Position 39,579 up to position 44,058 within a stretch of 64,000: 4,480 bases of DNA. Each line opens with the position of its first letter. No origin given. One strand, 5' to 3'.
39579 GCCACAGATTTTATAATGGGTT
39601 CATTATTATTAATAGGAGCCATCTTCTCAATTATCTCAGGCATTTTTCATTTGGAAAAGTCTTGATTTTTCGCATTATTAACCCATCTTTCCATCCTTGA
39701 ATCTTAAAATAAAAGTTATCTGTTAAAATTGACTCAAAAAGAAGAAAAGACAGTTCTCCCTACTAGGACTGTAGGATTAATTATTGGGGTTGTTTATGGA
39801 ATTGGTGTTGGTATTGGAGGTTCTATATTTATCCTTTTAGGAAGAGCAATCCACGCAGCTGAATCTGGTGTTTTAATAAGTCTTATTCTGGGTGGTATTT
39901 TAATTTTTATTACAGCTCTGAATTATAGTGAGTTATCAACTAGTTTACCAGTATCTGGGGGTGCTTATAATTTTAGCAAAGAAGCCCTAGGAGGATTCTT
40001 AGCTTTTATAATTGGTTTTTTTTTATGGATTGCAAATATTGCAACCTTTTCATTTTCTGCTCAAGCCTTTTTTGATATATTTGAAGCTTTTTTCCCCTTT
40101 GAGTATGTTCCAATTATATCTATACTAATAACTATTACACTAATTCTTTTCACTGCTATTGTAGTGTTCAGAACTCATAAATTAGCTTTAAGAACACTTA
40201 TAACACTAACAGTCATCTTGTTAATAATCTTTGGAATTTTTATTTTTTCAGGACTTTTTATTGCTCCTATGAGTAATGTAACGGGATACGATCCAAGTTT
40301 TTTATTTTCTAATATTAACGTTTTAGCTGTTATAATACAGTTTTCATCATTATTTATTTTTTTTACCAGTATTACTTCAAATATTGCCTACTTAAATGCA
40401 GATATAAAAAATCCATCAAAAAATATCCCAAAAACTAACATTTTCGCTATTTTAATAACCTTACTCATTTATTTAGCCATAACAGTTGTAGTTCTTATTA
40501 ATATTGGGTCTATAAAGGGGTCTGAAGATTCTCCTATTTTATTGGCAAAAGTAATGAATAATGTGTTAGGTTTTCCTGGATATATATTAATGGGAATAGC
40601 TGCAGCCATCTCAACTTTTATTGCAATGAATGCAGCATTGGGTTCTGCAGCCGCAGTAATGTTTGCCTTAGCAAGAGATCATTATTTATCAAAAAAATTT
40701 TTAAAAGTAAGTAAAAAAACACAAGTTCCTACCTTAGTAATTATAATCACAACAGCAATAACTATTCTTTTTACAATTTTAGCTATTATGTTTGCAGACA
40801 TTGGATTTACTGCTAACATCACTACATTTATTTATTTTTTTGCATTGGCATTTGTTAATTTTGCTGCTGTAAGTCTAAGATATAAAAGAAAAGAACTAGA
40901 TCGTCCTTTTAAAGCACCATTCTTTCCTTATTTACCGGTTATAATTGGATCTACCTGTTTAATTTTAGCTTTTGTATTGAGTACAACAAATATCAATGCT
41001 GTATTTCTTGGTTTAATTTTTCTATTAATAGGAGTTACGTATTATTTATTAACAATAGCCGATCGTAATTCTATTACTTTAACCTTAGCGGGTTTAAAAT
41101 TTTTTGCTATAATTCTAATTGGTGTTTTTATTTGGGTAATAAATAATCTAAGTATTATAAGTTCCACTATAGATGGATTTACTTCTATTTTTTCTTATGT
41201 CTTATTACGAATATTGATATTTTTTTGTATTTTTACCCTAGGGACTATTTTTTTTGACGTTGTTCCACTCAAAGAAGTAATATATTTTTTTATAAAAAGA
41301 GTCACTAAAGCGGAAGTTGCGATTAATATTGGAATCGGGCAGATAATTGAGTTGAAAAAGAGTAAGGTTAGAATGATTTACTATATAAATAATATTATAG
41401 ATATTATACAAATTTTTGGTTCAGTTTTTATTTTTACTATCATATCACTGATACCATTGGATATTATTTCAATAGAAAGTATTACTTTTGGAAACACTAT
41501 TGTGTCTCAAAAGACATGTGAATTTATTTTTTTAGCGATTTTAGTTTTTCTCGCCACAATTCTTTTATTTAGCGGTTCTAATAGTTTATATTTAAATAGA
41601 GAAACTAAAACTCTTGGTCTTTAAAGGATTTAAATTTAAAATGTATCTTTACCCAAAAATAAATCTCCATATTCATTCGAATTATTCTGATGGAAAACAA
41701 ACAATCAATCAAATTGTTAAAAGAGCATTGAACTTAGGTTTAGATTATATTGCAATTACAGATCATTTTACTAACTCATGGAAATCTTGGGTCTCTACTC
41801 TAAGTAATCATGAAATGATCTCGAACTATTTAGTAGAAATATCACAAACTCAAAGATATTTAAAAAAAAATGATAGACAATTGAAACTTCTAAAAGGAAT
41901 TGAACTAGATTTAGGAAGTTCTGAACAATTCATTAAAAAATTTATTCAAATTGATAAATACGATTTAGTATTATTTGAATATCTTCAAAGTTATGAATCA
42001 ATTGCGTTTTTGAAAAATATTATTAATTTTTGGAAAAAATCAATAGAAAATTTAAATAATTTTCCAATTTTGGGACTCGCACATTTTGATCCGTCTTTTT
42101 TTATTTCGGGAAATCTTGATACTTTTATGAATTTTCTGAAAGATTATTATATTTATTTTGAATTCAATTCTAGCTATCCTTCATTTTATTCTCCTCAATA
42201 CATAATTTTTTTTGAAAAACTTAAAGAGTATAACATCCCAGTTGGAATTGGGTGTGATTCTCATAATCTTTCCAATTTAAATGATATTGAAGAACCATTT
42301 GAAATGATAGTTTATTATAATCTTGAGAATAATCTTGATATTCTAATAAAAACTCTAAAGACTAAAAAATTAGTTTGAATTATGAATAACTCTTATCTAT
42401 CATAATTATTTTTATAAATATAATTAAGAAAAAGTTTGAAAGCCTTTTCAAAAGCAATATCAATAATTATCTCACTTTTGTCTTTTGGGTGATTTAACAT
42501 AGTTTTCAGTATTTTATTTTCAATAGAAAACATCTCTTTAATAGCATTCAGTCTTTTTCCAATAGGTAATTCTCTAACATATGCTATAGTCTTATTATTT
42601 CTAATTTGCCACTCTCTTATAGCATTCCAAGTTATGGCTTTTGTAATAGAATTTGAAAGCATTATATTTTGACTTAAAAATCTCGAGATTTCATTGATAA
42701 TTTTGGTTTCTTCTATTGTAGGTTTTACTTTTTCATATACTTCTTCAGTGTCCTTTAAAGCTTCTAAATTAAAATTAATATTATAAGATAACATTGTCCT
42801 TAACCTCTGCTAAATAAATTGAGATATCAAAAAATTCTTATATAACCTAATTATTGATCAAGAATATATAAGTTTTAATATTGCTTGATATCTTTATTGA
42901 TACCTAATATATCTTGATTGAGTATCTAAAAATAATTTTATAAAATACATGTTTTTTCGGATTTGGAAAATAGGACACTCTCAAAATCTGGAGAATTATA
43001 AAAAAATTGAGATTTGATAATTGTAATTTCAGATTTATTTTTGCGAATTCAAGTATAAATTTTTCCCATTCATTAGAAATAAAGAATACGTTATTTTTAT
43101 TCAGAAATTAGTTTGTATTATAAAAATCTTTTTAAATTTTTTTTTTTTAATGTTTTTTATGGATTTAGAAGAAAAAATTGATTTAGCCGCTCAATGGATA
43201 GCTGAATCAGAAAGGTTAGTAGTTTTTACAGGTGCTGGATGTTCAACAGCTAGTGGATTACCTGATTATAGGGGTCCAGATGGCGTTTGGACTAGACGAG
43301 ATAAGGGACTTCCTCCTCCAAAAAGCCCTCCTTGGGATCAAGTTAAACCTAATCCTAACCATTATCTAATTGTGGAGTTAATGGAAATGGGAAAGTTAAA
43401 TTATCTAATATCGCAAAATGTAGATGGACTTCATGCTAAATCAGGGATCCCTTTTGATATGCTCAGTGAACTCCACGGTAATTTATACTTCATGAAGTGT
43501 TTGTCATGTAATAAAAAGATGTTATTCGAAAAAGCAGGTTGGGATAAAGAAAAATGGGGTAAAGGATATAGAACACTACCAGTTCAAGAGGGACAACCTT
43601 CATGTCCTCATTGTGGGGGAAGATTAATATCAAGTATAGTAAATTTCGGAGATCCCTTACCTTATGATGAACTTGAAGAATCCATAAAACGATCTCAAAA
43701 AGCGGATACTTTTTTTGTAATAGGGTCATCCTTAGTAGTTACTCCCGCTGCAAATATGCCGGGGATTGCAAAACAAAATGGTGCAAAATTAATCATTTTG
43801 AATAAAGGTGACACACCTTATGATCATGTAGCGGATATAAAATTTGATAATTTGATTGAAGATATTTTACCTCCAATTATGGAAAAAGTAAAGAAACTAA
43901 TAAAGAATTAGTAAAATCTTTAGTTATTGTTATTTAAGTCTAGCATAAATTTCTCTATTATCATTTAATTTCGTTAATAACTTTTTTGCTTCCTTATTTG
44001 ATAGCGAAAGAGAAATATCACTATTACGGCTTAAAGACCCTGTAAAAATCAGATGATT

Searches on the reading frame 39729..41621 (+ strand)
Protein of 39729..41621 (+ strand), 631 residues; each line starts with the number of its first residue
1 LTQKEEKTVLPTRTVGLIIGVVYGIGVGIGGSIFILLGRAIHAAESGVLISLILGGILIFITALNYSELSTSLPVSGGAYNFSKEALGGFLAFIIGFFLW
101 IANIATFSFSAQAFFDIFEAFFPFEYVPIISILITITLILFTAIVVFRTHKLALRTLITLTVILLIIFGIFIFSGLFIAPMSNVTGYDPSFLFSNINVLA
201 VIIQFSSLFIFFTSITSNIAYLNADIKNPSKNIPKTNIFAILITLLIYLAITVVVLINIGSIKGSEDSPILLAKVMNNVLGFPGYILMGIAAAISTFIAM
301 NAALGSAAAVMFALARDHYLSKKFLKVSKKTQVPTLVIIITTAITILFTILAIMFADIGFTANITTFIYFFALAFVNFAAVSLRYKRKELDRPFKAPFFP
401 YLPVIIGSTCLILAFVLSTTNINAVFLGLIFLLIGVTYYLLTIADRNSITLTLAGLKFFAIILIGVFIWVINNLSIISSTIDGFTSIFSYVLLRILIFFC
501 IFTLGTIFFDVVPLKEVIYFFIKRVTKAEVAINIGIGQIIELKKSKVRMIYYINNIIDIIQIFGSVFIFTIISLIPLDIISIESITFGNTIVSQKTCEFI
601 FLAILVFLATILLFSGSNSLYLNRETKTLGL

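Call 33: search_protein_families(library=pfam, proteins=[window:39729-41621:+], max_evalue=0.001)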
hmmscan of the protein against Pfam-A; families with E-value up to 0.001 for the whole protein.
window:39729-41621:+ (631 aa): 2 families
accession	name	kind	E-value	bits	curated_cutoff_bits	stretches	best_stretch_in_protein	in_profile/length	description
PF13520.12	AA_permease_2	-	1.8e-36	126.5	27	1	14-416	6-402/427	Amino acid permease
PF00324.27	AA_permease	-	7.6e-31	107.7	24.6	1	22-439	4-455/470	Amino acid permease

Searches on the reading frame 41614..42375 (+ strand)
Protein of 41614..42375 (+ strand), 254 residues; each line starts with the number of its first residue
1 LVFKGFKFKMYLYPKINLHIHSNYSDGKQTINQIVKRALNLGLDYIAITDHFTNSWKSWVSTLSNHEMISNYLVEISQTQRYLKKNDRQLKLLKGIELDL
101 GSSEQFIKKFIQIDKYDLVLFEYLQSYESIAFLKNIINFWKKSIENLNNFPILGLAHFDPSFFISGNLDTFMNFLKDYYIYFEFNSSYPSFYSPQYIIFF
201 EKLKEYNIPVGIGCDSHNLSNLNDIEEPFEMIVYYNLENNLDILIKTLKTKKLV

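Call 33: search_protein_families(library=pfam, proteins=[window:41614-42375:+], max_evalue=0.001)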
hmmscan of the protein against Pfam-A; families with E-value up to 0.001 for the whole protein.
window:41614-42375:+ (254 aa): 1 family
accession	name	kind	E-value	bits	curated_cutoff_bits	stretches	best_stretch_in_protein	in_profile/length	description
PF02811.25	PHP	-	2e-14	54.7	26.4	1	18-120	2-77/164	PHP domain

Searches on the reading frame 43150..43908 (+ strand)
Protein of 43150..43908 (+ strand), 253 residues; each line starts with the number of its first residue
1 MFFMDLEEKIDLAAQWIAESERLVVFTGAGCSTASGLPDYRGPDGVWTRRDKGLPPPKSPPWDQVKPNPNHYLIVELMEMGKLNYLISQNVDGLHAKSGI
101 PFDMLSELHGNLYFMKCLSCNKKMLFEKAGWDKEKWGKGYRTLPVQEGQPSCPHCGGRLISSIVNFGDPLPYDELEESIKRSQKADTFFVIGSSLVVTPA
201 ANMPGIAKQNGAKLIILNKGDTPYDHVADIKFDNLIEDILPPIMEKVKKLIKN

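Call 33: search_protein_families(library=pfam, proteins=[window:43150-43908:+], max_evalue=0.001)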
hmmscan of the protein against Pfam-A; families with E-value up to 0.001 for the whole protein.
window:43150-43908:+ (253 aa): 1 family
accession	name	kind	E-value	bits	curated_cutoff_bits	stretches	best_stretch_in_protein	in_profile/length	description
PF02146.23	SIR2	-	4.7e-33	115.1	24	1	62-199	58-180/180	Sir2 family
